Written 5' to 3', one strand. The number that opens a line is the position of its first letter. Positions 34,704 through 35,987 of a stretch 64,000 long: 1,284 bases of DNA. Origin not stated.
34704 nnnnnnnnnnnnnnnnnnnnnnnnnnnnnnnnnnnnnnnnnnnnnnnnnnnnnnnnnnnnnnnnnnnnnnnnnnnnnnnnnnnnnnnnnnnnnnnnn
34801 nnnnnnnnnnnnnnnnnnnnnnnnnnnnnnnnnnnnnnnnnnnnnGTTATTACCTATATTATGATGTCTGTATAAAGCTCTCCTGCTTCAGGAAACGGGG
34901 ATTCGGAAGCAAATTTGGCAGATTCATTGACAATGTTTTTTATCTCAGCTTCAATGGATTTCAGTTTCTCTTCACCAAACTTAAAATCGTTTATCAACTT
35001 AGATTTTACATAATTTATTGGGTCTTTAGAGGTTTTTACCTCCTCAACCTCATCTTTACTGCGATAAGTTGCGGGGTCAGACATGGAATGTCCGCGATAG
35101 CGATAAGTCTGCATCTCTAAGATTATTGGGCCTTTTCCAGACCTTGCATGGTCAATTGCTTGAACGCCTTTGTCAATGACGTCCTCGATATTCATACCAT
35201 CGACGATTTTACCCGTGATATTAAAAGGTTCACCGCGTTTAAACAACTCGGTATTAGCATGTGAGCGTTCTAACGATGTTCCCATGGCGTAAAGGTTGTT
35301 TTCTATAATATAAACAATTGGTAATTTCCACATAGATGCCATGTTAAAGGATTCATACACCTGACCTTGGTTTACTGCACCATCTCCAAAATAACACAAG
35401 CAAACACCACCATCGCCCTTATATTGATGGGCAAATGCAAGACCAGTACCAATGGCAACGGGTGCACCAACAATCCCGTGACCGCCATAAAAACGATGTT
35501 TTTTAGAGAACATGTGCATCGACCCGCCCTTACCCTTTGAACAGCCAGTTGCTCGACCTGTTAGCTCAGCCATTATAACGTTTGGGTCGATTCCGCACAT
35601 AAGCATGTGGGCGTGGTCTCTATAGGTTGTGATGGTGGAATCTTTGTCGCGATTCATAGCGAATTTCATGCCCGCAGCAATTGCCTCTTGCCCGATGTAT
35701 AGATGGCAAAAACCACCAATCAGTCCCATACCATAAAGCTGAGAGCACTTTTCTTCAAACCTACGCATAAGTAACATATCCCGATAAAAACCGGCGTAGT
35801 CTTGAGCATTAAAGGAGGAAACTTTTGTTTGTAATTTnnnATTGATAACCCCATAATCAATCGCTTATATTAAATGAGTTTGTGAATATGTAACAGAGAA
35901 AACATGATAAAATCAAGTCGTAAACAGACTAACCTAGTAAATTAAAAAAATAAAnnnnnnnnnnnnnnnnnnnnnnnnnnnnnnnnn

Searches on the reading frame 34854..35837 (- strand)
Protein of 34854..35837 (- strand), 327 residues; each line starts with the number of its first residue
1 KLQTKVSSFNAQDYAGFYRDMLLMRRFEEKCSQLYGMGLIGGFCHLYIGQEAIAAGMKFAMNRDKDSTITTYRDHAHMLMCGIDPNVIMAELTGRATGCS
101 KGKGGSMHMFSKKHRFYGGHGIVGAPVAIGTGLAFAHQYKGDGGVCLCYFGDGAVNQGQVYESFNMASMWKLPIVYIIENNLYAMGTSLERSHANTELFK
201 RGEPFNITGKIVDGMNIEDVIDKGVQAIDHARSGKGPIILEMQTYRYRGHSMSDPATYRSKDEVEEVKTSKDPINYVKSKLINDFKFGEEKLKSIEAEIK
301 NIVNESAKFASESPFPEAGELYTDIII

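Call 24: search_protein_families(library=pfam, proteins=[window:34854-35837:-], max_evalue=0.001)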
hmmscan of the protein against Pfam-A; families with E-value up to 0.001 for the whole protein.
window:34854-35837:- (327 aa): 3 families
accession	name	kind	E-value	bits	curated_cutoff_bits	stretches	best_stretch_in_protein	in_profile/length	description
PF00676.26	E1_dh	-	4.8e-93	311.8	22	1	20-317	2-298/300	Dehydrogenase E1 component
PF13292.11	DXP_synthase_N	-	3.1e-05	23.8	21.2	1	116-184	108-174/274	1-deoxy-D-xylulose-5-phosphate synthase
PF02775.26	TPP_enzyme_C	-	4.8e-05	23.6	21.9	1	97-241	2-150/151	Thiamine pyrophosphate enzyme, C-terminal TPP binding domain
